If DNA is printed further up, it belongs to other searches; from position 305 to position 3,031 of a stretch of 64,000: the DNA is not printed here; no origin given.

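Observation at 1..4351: Unusual Fe-S flavoprotein operon: NuoF-like subunit, NuoG-like/PyrK-like fusion and GltD/NfnB-like subunit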

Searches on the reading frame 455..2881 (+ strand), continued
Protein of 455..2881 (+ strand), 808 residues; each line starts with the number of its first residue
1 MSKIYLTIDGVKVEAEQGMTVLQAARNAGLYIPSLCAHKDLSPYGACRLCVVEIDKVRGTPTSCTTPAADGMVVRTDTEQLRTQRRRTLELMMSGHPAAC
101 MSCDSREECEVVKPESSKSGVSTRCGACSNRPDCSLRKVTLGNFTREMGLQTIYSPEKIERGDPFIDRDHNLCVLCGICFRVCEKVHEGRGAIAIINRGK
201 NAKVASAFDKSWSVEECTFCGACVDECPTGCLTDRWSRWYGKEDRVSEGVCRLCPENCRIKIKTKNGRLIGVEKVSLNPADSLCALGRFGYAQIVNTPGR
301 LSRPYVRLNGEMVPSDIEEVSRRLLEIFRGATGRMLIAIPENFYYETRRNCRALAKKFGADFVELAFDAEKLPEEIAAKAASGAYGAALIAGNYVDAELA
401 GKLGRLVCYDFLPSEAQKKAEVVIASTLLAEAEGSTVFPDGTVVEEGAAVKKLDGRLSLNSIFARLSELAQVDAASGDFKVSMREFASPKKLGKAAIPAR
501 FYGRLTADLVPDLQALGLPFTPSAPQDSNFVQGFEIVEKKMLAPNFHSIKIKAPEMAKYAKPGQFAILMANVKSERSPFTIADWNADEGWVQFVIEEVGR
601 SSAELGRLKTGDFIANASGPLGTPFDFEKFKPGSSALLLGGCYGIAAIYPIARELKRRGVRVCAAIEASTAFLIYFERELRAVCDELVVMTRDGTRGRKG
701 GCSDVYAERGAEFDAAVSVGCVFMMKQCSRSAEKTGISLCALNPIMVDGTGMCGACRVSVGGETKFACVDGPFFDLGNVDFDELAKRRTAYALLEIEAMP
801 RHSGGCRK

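Call 91: find_homologous_proteins(query=P0139, max_evalue=1e-50)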
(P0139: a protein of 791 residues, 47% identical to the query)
Query P0139 (791 aa): 4056 proteins with E <= 1e-50 among 8000 candidates; the best 120 are listed.
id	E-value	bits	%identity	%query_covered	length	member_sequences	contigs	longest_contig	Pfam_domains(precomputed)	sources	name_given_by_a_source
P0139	0.0e+0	1836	100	100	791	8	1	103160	PF13510.12,PF10588.15,PF00384.28,PF00037.33,PF12838.13,PF22117.3,PF04879.22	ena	-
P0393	0.0e+0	1640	89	100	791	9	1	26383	PF13510.12,PF10588.15,PF00384.28,PF00037.33,PF12838.13,PF22117.3,PF04879.22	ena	-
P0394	0.0e+0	1624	88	100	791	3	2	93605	PF13510.12,PF10588.15,PF00384.28,PF00111.33,PF00037.33,PF12838.13,PF22117.3,PF04879.22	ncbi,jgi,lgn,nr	ncbi:MAG: hypothetical protein AVO38_02990 [delta proteobacterium ML8_D]|nr:MAG: hypothetical protei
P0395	0.0e+0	1569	85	100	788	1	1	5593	PF13510.12,PF10588.15,PF00384.28,PF00037.33,PF12838.13,PF22117.3,PF04879.22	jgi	jgi:formate dehydrogenase alpha subunit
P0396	0.0e+0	1456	78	100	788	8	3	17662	PF13510.12,PF10588.15,PF00384.28,PF00037.33,PF12838.13,PF22117.3,PF13237.12,PF04879.22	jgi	jgi:formate dehydrogenase alpha subunit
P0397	0.0e+0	1315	69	100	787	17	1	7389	PF13510.12,PF10588.15,PF00384.28,PF00111.33,PF00037.33,PF12838.13,PF22117.3,PF13237.12,PF13187.12,PF04879.22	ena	-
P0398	0.0e+0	1283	68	100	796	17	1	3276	PF13510.12,PF10588.15,PF00384.28,PF00037.33,PF12838.13,PF22117.3,PF04879.22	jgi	jgi:predicted molibdopterin-dependent oxidoreductase YjgC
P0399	0.0e+0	1278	67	100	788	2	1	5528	PF13510.12,PF10588.15,PF00384.28,PF00111.33,PF00037.33,PF12838.13,PF22117.3,PF13237.12,PF13187.12,PF04879.22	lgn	-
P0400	0.0e+0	1268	68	100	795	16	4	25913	PF13510.12,PF10588.15,PF00384.28,PF00111.33,PF00037.33,PF12838.13,PF22117.3,PF13237.12,PF04879.22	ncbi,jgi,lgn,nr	ncbi:MAG: molybdopterin-dependent oxidoreductase [Desulfobacteraceae bacterium]|nr:molybdopterin-dep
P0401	0.0e+0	1266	67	100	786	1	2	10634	PF13510.12,PF10588.15,PF00384.28,PF00037.33,PF12838.13,PF22117.3,PF04879.22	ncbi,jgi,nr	ncbi:MAG: molybdopterin-dependent oxidoreductase [Deltaproteobacteria bacterium]|nr:molybdopterin-de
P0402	0.0e+0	1266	68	100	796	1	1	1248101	PF13510.12,PF10588.15,PF00384.28,PF00037.33,PF12838.13,PF22117.3,PF13237.12,PF04879.22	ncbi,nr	ncbi:MAG: formate dehydrogenase (NADP+) alpha subunit [Desulfobacteraceae bacterium Eth-SRB1]|nr:MAG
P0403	0.0e+0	1225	66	100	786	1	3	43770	PF13510.12,PF10588.15,PF00384.28,PF00037.33,PF12838.13,PF22117.3,PF13237.12,PF13187.12,PF04879.22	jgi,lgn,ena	-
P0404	0.0e+0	1221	65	100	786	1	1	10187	PF13510.12,PF10588.15,PF00384.28,PF00037.33,PF12838.13,PF22117.3,PF13187.12,PF04879.22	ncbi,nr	ncbi:MAG: molybdopterin-dependent oxidoreductase [Desulfobacterales bacterium]|nr:molybdopterin-depe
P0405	0.0e+0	1211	65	100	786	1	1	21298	PF13510.12,PF10588.15,PF00384.28,PF00037.33,PF12838.13,PF22117.3,PF13237.12,PF13187.12,PF04879.22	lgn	-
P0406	0.0e+0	1211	65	100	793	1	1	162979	PF13510.12,PF10588.15,PF00384.28,PF00037.33,PF12838.13,PF22117.3,PF13237.12,PF13187.12,PF04879.22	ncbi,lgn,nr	ncbi:MAG: molybdopterin-dependent oxidoreductase [Candidatus Desulfaltia sp.]|nr:molybdopterin-depen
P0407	0.0e+0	1211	64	100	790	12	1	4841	PF13510.12,PF10588.15,PF00384.28,PF00037.33,PF12838.13,PF22117.3,PF04879.22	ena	-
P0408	0.0e+0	1152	61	100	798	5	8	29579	PF13510.12,PF10588.15,PF00384.28,PF00037.33,PF12838.13,PF22117.3,PF13237.12,PF13187.12,PF04879.22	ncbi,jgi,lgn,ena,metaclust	metaclust:\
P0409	0.0e+0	1092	64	91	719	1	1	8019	PF10588.15,PF00384.28,PF00037.33,PF12838.13,PF22117.3,PF13237.12,PF04879.22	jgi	-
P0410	7.6e-295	998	58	93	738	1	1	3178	PF10588.15,PF00384.28,PF00037.33,PF12838.13,PF22117.3,PF13237.12,PF13187.12,PF04879.22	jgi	jgi:predicted molibdopterin-dependent oxidoreductase YjgC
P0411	1.2e-294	997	54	99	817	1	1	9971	PF13510.12,PF10588.15,PF00384.28,PF00111.33,PF00037.33,PF12838.13,PF22117.3,PF04879.22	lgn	-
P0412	2.1e-239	815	47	99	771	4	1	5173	PF13510.12,PF10588.15,PF00384.28,PF00037.33,PF12838.13,PF22117.3,PF13237.12,PF13187.12,PF04879.22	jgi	-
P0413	4.0e-238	810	47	99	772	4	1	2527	PF13510.12,PF10588.15,PF00384.28,PF00037.33,PF12838.13,PF22117.3,PF04879.22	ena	-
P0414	5.5e-238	810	46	99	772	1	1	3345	PF13510.12,PF10588.15,PF00384.28,PF00037.33,PF12838.13,PF22117.3,PF04879.22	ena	-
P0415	3.2e-237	807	48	93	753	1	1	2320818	PF13510.12,PF10588.15,PF00384.28,PF00037.33,PF12838.13,PF22117.3,PF04879.22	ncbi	ncbi:MAG: molybdopterin-dependent oxidoreductase, partial [Thermoplasmatales archaeon]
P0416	8.4e-237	806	45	99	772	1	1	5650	PF13510.12,PF10588.15,PF00384.28,PF00037.33,PF12838.13,PF22117.3,PF13187.12,PF04879.22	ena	-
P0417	3.0e-236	804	46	99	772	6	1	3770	PF13510.12,PF10588.15,PF00384.28,PF00037.33,PF12838.13,PF22117.3,PF04879.22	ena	-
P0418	9.7e-236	803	46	99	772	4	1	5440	PF13510.12,PF10588.15,PF00384.28,PF00037.33,PF12838.13,PF22117.3,PF04879.22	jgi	-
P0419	2.5e-235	801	46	99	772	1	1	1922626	PF13510.12,PF10588.15,PF00384.28,PF00037.33,PF12838.13,PF22117.3,PF13187.12,PF04879.22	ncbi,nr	ncbi:MAG: molybdopterin-dependent oxidoreductase [Thermoplasmatales archaeon]|nr:MAG: molybdopterin-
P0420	2.8e-232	791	46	99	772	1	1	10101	PF13510.12,PF10588.15,PF00384.28,PF00037.33,PF12838.13,PF22117.3,PF04879.22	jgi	jgi:predicted molibdopterin-dependent oxidoreductase YjgC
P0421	1.5e-229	782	46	99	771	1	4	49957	PF13510.12,PF10588.15,PF00384.28,PF00037.33,PF12838.13,PF22117.3,PF04879.22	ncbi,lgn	-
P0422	3.7e-224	764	46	100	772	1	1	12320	PF13510.12,PF10588.15,PF00384.28,PF00037.33,PF12838.13,PF22117.3,PF04879.22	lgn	-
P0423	1.4e-223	762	46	99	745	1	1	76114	PF13510.12,PF10588.15,PF00384.28,PF00037.33,PF12838.13,PF22117.3,PF04879.22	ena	-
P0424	1.1e-222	759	47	99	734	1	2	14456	PF13510.12,PF10588.15,PF00384.28,PF00037.33,PF12838.13,PF22117.3,PF04879.22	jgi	-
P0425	9.8e-221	753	47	99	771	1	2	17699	PF13510.12,PF10588.15,PF00384.28,PF00037.33,PF12838.13,PF22117.3,PF13187.12,PF04879.22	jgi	jgi:predicted molibdopterin-dependent oxidoreductase YjgC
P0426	8.2e-220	750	44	99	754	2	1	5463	PF13510.12,PF10588.15,PF00384.28,PF12838.13,PF22117.3,PF04879.22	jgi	-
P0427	2.0e-216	739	44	99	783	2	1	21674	PF13510.12,PF10588.15,PF00384.28,PF00111.33,PF00037.33,PF12838.13,PF22117.3,PF04879.22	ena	-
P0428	2.9e-214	732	45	99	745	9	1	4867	PF13510.12,PF10588.15,PF00384.28,PF00037.33,PF12838.13,PF22117.3,PF04879.22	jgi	-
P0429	3.0e-214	731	45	99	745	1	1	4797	PF13510.12,PF10588.15,PF00384.28,PF00037.33,PF12838.13,PF22117.3,PF04879.22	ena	-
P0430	1.6e-213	729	44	99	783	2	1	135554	PF14697.12,PF13510.12,PF10588.15,PF00384.28,PF00111.33,PF00037.33,PF12838.13,PF22117.3,PF04879.22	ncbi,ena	-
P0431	7.9e-213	727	44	99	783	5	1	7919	PF14697.12,PF13510.12,PF10588.15,PF00384.28,PF00111.33,PF00037.33,PF12838.13,PF22117.3,PF04879.22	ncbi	-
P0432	1.2e-212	726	45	99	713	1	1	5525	PF13510.12,PF10588.15,PF00384.28,PF00037.33,PF12838.13,PF22117.3,PF13187.12,PF04879.22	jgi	jgi:predicted molibdopterin-dependent oxidoreductase YjgC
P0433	1.7e-212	726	45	99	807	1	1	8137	PF14697.12,PF13510.12,PF10588.15,PF00384.28,PF12837.13,PF00037.33,PF12838.13,PF22117.3,PF13237.12,PF13187.12,PF04879.22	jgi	-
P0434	2.5e-212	725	44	99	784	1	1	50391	PF14697.12,PF13510.12,PF10588.15,PF00384.28,PF00111.33,PF00037.33,PF12838.13,PF22117.3,PF04879.22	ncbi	ncbi:MAG: molybdopterin-dependent oxidoreductase [Thermoplasmatota archaeon]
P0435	1.5e-211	723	46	99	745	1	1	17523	PF13510.12,PF10588.15,PF00384.28,PF00037.33,PF12838.13,PF22117.3,PF04879.22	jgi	jgi:predicted molibdopterin-dependent oxidoreductase YjgC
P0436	2.1e-211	722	44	99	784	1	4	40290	PF13510.12,PF10588.15,PF00384.28,PF00111.33,PF00037.33,PF12838.13,PF22117.3,PF04879.22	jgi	-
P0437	2.2e-211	722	44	99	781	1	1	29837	PF13510.12,PF10588.15,PF00384.28,PF00111.33,PF00037.33,PF12838.13,PF22117.3,PF04879.22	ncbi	-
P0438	4.0e-211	721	44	99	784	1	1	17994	PF13510.12,PF10588.15,PF00384.28,PF00111.33,PF00037.33,PF12838.13,PF22117.3,PF04879.22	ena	-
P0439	6.2e-211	721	44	99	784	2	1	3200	PF13510.12,PF10588.15,PF00384.28,PF00111.33,PF00037.33,PF12838.13,PF22117.3,PF13187.12,PF04879.22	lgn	-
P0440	8.7e-211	720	44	99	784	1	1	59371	PF14697.12,PF13510.12,PF00384.28,PF00111.33,PF00037.33,PF12838.13,PF22117.3,PF04879.22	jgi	-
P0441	1.3e-210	719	44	99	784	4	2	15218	PF13510.12,PF10588.15,PF00384.28,PF00111.33,PF00037.33,PF12838.13,PF22117.3,PF04879.22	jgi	-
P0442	2.5e-210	719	44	99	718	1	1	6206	PF13510.12,PF10588.15,PF00384.28,PF00037.33,PF12838.13,PF22117.3,PF13187.12,PF04879.22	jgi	-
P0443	6.9e-210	717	45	92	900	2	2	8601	PF13510.12,PF10588.15,PF00384.28,PF00037.33,PF01568.28,PF12838.13,PF22117.3,PF04879.22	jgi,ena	-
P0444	1.4e-209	716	43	99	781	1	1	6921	PF14697.12,PF13510.12,PF10588.15,PF00384.28,PF00111.33,PF00037.33,PF12838.13,PF22117.3,PF04879.22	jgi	jgi:predicted molibdopterin-dependent oxidoreductase YjgC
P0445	3.5e-209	715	45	92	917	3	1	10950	PF14697.12,PF13510.12,PF10588.15,PF00384.28,PF00037.33,PF01568.28,PF12838.13,PF22117.3,PF13183.12,PF04879.22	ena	-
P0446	3.6e-209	715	45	92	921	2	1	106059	PF13510.12,PF10588.15,PF00384.28,PF00037.33,PF01568.28,PF12838.13,PF22117.3,PF13237.12,PF04879.22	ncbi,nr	ncbi:MAG TPA: formate dehydrogenase subunit alpha [Dehalococcoidia bacterium]|nr:formate dehydrogena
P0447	2.3e-208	712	43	99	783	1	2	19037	PF13510.12,PF10588.15,PF00384.28,PF00111.33,PF00037.33,PF12838.13,PF22117.3,PF04879.22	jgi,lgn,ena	jgi:formate dehydrogenase (NADP+) alpha subunit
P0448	5.6e-208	711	44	92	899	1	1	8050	PF14697.12,PF13510.12,PF10588.15,PF00384.28,PF00037.33,PF01568.28,PF12838.13,PF22117.3,PF13187.12,PF04879.22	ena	-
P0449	3.2e-207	708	43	99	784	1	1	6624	PF14697.12,PF13510.12,PF10588.15,PF00384.28,PF00111.33,PF00037.33,PF12838.13,PF22117.3,PF04879.22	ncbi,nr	ncbi:MAG: molybdopterin-dependent oxidoreductase [Candidatus Thermoplasmatota archaeon]|nr:molybdopt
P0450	6.4e-207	707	43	99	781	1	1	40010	PF14697.12,PF13510.12,PF10588.15,PF00384.28,PF00111.33,PF00037.33,PF12838.13,PF22117.3,PF04879.22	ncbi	ncbi:MAG: molybdopterin-dependent oxidoreductase [Thermoplasmatota archaeon]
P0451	7.1e-207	707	44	99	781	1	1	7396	PF13510.12,PF10588.15,PF00384.28,PF00111.33,PF00037.33,PF12838.13,PF22117.3,PF04879.22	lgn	-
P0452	3.1e-206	705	43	92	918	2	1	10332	PF13510.12,PF10588.15,PF00384.28,PF00111.33,PF00037.33,PF01568.28,PF12838.13,PF22117.3,PF13237.12,PF04879.22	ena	-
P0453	6.5e-206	704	43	99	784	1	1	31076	PF14697.12,PF13510.12,PF10588.15,PF00384.28,PF00111.33,PF00037.33,PF12838.13,PF22117.3,PF04879.22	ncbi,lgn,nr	ncbi:MAG: molybdopterin-dependent oxidoreductase [Candidatus Thermoplasmatota archaeon]|nr:molybdopt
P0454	1.2e-205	703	45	92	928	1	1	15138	PF13510.12,PF10588.15,PF00384.28,PF00111.33,PF00037.33,PF01568.28,PF12838.13,PF22117.3,PF04879.22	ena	-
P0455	1.7e-205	703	42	94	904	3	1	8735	PF13510.12,PF10588.15,PF00384.28,PF00037.33,PF01568.28,PF12838.13,PF22117.3,PF04879.22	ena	-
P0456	5.3e-205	701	44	92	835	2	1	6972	PF13510.12,PF10588.15,PF00384.28,PF00111.33,PF00037.33,PF12838.13,PF22117.3,PF04879.22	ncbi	-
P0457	1.2e-204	700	44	91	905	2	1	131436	PF13510.12,PF10588.15,PF00384.28,PF00037.33,PF01568.28,PF12838.13,PF22117.3,PF04879.22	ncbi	-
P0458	4.6e-204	698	44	94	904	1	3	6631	PF13510.12,PF10588.15,PF00384.28,PF00037.33,PF01568.28,PF12838.13,PF22117.3,PF04879.22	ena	-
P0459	1.6e-203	696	44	92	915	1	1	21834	PF13510.12,PF10588.15,PF00384.28,PF00037.33,PF01568.28,PF12838.13,PF22117.3,PF04879.22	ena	-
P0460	2.0e-203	696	42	100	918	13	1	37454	PF13510.12,PF10588.15,PF00384.28,PF00111.33,PF00037.33,PF01568.28,PF12838.13,PF22117.3,PF13237.12,PF04879.22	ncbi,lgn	-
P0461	4.2e-203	695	44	92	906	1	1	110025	PF13510.12,PF10588.15,PF00384.28,PF00111.33,PF00037.33,PF01568.28,PF12838.13,PF22117.3,PF04879.22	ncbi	ncbi:molybdopterin-dependent oxidoreductase [Chloroflexota bacterium]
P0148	6.4e-203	694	44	99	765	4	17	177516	PF13510.12,PF10588.15,PF00384.28,PF00111.33,PF00037.33,PF12838.13,PF22117.3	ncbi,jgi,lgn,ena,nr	ncbi:MAG: molybdopterin-dependent oxidoreductase [Candidatus Undinarchaeales archaeon]|jgi:predicted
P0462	1.1e-202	693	44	96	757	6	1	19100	PF14697.12,PF13510.12,PF10588.15,PF00384.28,PF00037.33,PF12838.13,PF22117.3,PF04879.22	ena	-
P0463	1.4e-202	693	43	92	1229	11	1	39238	PF10588.15,PF00384.28,PF00111.33,PF12837.13,PF12838.13,PF22117.3,PF10418.15,PF13510.12,PF00037.33,PF01568.28,PF13237.12,PF13183.12,PF04879.22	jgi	jgi:formate dehydrogenase alpha subunit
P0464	1.6e-202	693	44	92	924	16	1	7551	PF13510.12,PF10588.15,PF00384.28,PF00037.33,PF01568.28,PF12838.13,PF22117.3,PF04879.22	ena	-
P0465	2.1e-202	692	44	93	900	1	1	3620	PF13510.12,PF10588.15,PF00384.28,PF00037.33,PF01568.28,PF12838.13,PF22117.3,PF13237.12,PF04879.22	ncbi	-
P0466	2.4e-202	692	44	92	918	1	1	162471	PF14697.12,PF13510.12,PF10588.15,PF00384.28,PF00111.33,PF00037.33,PF01568.28,PF12838.13,PF22117.3,PF04879.22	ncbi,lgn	ncbi:MAG: formate dehydrogenase subunit alpha [Nitrospirota bacterium]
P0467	3.8e-202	691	44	92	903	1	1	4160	PF13510.12,PF10588.15,PF00384.28,PF00111.33,PF00037.33,PF01568.28,PF12838.13,PF22117.3,PF04879.22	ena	-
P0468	6.2e-202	691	44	92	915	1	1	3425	PF13510.12,PF10588.15,PF00384.28,PF00037.33,PF01568.28,PF12838.13,PF22117.3,PF04879.22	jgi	-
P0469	1.3e-201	690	44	92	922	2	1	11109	PF14697.12,PF13510.12,PF10588.15,PF00384.28,PF00037.33,PF01568.28,PF12838.13,PF22117.3,PF04879.22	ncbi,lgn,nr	ncbi:MAG: formate dehydrogenase subunit alpha [Dehalococcoidales bacterium]|nr:formate dehydrogenase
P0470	1.4e-201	690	43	94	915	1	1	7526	PF14697.12,PF13510.12,PF10588.15,PF00384.28,PF00037.33,PF01568.28,PF12838.13,PF22117.3,PF13187.12,PF04879.22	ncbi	-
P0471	1.8e-201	689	44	92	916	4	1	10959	PF13510.12,PF10588.15,PF00384.28,PF00037.33,PF01568.28,PF12838.13,PF22117.3,PF13237.12,PF04879.22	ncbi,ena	-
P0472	4.2e-201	688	44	92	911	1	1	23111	PF14697.12,PF13510.12,PF10588.15,PF00384.28,PF12837.13,PF00037.33,PF01568.28,PF12838.13,PF22117.3,PF13237.12,PF04879.22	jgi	jgi:formate dehydrogenase (NADP+) alpha subunit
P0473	4.9e-201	688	44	92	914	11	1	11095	PF13510.12,PF10588.15,PF00384.28,PF00037.33,PF01568.28,PF12838.13,PF22117.3,PF04879.22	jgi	-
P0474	5.6e-201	688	41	100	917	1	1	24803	PF14697.12,PF13510.12,PF10588.15,PF00384.28,PF00037.33,PF01568.28,PF12838.13,PF22117.3,PF13237.12,PF04879.22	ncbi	-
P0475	9.1e-201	687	42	92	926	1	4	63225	PF13510.12,PF10588.15,PF00384.28,PF00111.33,PF00037.33,PF01568.28,PF12838.13,PF22117.3,PF04879.22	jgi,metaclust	metaclust:\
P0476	9.4e-201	687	42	99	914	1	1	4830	PF13510.12,PF10588.15,PF00384.28,PF00037.33,PF01568.28,PF12838.13,PF22117.3,PF13237.12,PF04879.22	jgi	jgi:formate dehydrogenase alpha subunit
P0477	1.0e-200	687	43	92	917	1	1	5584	PF14697.12,PF13510.12,PF10588.15,PF00384.28,PF00037.33,PF01568.28,PF12838.13,PF22117.3,PF04879.22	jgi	jgi:formate dehydrogenase (NADP+) alpha subunit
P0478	1.1e-200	687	44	92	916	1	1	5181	PF14697.12,PF13510.12,PF10588.15,PF00384.28,PF00037.33,PF01568.28,PF12838.13,PF22117.3,PF04879.22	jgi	-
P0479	1.7e-200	686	44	92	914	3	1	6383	PF13510.12,PF10588.15,PF00384.28,PF00037.33,PF01568.28,PF12838.13,PF22117.3,PF04879.22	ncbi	-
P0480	1.8e-200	686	43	92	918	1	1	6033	PF14697.12,PF13510.12,PF10588.15,PF00384.28,PF00037.33,PF01568.28,PF12838.13,PF22117.3,PF04879.22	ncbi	-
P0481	3.0e-200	685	44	92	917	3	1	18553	PF13510.12,PF10588.15,PF00384.28,PF00111.33,PF00037.33,PF01568.28,PF12838.13,PF22117.3,PF04879.22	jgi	-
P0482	1.1e-199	683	43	92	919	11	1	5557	PF13510.12,PF10588.15,PF00384.28,PF00037.33,PF01568.28,PF12838.13,PF22117.3,PF13237.12,PF04879.22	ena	-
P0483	1.5e-199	683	43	92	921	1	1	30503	PF14697.12,PF13510.12,PF10588.15,PF00384.28,PF00037.33,PF01568.28,PF12838.13,PF22117.3,PF04879.22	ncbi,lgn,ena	-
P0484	1.8e-199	683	42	92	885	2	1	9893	PF13510.12,PF10588.15,PF00384.28,PF00111.33,PF00037.33,PF01568.28,PF12838.13,PF22117.3,PF04879.22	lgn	-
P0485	3.3e-199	682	43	94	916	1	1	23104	PF13510.12,PF10588.15,PF00384.28,PF00037.33,PF01568.28,PF12838.13,PF22117.3,PF04879.22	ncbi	-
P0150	3.3e-199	682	43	92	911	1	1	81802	PF14697.12,PF13510.12,PF10588.15,PF00384.28,PF00037.33,PF01568.28,PF12838.13,PF22117.3,PF04879.22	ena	-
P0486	4.3e-199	681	43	92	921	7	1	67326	PF14697.12,PF13510.12,PF10588.15,PF00384.28,PF00111.33,PF00037.33,PF01568.28,PF12838.13,PF22117.3,PF04879.22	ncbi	-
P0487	4.7e-199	681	43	92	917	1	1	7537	PF14697.12,PF13510.12,PF10588.15,PF00384.28,PF00037.33,PF01568.28,PF12838.13,PF22117.3,PF13237.12,PF04879.22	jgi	-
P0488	5.3e-199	681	42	99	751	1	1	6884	PF13510.12,PF10588.15,PF00384.28,PF12838.13,PF22117.3,PF04879.22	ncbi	-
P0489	6.7e-199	681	44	92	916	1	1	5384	PF13510.12,PF10588.15,PF00384.28,PF00111.33,PF00037.33,PF01568.28,PF12838.13,PF22117.3,PF04879.22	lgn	-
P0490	9.8e-199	680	40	100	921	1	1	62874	PF14697.12,PF13510.12,PF10588.15,PF00384.28,PF00037.33,PF01568.28,PF12838.13,PF22117.3,PF13237.12,PF04879.22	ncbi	ncbi:formate dehydrogenase subunit alpha [Chloroflexota bacterium]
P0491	1.4e-198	680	44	92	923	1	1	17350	PF14697.12,PF13510.12,PF10588.15,PF00384.28,PF00037.33,PF01568.28,PF12838.13,PF22117.3,PF04879.22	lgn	-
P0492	1.4e-198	680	41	100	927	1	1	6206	PF13510.12,PF10588.15,PF00384.28,PF00037.33,PF01568.28,PF12838.13,PF22117.3,PF04879.22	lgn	-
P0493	2.1e-198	679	43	92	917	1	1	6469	PF13510.12,PF10588.15,PF00384.28,PF00037.33,PF01568.28,PF12838.13,PF22117.3,PF04879.22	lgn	-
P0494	2.4e-198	679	43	92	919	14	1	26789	PF14697.12,PF13510.12,PF10588.15,PF00384.28,PF00111.33,PF00037.33,PF01568.28,PF12838.13,PF22117.3,PF04879.22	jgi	-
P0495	3.2e-198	678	43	92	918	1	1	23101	PF14697.12,PF13510.12,PF10588.15,PF00384.28,PF00037.33,PF01568.28,PF12838.13,PF22117.3,PF04879.22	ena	-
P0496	4.2e-198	678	44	90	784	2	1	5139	PF14697.12,PF13510.12,PF00384.28,PF00111.33,PF00037.33,PF12838.13,PF22117.3,PF04879.22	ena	-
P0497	6.2e-198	678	43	94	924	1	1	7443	PF14697.12,PF13510.12,PF10588.15,PF00384.28,PF00111.33,PF00037.33,PF01568.28,PF12838.13,PF22117.3,PF04879.22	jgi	jgi:formate dehydrogenase alpha subunit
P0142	9.1e-198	677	60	55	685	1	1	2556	PF14697.12,PF13510.12,PF10588.15,PF00384.28,PF00037.33,PF12838.13,PF22117.3,PF13237.12,PF13187.12,PF04879.22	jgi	-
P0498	1.0e-197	677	43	92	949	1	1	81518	PF14697.12,PF13510.12,PF10588.15,PF00384.28,PF00037.33,PF01568.28,PF12838.13,PF22117.3,PF04879.22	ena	-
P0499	1.6e-197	676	43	92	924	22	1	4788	PF13510.12,PF10588.15,PF00384.28,PF00111.33,PF00037.33,PF01568.28,PF12838.13,PF22117.3,PF04879.22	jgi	-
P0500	2.5e-197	676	46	99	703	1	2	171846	PF13510.12,PF10588.15,PF00384.28,PF00111.33,PF00037.33,PF12838.13,PF22117.3,PF04879.22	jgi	-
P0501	8.1e-197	674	42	92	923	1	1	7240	PF13510.12,PF10588.15,PF00384.28,PF00037.33,PF01568.28,PF12838.13,PF22117.3,PF13237.12,PF13187.12,PF04879.22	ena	-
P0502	1.6e-196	673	44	92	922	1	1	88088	PF13510.12,PF10588.15,PF00384.28,PF00111.33,PF00037.33,PF01568.28,PF12838.13,PF22117.3,PF04879.22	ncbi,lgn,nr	ncbi:MAG: formate dehydrogenase subunit alpha [Thermodesulfovibrionales bacterium]|nr:formate dehydr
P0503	1.7e-196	673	41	100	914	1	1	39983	PF13510.12,PF10588.15,PF00384.28,PF00037.33,PF01568.28,PF12838.13,PF22117.3,PF13237.12,PF04879.22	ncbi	ncbi:formate dehydrogenase subunit alpha [Chloroflexota bacterium]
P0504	2.1e-196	672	42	92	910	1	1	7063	PF13510.12,PF10588.15,PF00384.28,PF00037.33,PF01568.28,PF12838.13,PF22117.3,PF04879.22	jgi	jgi:formate dehydrogenase (NADP+) alpha subunit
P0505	2.4e-196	672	43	92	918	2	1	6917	PF14697.12,PF13510.12,PF10588.15,PF00384.28,PF00111.33,PF00037.33,PF01568.28,PF12838.13,PF22117.3,PF04879.22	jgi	-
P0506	2.8e-196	672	43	92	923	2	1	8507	PF14697.12,PF13510.12,PF10588.15,PF00384.28,PF00111.33,PF00037.33,PF01568.28,PF12838.13,PF22117.3,PF04879.22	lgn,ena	-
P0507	3.3e-196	672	42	92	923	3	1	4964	PF14697.12,PF13510.12,PF10588.15,PF00384.28,PF00111.33,PF00037.33,PF01568.28,PF12838.13,PF22117.3,PF04879.22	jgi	jgi:formate dehydrogenase alpha subunit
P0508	6.1e-196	671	43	92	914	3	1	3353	PF13510.12,PF10588.15,PF00384.28,PF00111.33,PF00037.33,PF01568.28,PF12838.13,PF22117.3,PF04879.22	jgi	jgi:formate dehydrogenase alpha subunit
